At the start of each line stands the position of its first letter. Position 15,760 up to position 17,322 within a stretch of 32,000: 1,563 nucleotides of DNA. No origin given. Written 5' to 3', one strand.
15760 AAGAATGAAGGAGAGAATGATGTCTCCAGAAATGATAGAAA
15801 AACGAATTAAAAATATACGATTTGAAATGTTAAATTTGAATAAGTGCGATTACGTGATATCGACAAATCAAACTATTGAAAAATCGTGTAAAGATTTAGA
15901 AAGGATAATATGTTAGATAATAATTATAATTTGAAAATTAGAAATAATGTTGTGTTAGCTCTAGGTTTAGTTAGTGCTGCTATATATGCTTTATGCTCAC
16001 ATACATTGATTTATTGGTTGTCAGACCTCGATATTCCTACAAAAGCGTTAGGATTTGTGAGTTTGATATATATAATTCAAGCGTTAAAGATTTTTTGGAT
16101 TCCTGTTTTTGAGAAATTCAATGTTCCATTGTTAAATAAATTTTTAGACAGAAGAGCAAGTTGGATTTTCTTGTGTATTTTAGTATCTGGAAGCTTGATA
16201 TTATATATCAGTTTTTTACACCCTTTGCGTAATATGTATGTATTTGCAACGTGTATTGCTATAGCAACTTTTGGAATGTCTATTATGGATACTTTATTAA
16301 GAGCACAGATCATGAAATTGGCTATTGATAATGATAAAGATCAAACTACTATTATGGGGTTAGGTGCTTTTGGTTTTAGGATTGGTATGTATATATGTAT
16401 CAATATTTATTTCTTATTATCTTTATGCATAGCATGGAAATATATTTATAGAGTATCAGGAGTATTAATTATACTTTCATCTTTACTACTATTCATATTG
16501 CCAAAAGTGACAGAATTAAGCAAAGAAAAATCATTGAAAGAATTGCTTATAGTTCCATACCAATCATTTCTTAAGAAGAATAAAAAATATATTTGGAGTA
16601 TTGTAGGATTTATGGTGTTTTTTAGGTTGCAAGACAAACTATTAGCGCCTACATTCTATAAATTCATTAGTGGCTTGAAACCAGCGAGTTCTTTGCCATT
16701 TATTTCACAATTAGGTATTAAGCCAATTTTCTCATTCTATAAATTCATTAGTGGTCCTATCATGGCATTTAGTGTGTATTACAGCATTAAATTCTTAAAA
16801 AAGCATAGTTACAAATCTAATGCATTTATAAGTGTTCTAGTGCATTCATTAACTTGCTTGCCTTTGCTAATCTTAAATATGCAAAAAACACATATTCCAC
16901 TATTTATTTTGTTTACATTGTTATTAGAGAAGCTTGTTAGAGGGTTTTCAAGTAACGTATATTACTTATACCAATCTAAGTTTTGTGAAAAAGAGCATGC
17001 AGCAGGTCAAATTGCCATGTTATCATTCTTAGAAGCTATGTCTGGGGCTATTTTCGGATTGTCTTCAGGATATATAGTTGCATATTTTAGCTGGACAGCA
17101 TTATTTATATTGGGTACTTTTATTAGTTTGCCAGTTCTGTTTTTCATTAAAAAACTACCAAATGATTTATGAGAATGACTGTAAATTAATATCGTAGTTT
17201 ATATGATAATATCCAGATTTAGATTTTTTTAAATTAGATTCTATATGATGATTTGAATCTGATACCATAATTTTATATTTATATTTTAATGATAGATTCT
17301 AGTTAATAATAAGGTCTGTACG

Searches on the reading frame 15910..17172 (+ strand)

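Call 47: search_protein_families(library=pfam, proteins=[window:15910-17172:+], max_evalue=0.001)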
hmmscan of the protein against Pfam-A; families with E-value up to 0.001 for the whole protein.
window:15910-17172:+ (420 aa): 1 family
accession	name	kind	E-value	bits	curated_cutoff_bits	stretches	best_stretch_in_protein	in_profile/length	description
PF07690.21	MFS_1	-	1.5e-12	47.5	33.4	2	144-382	118-346/347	Major Facilitator Superfamily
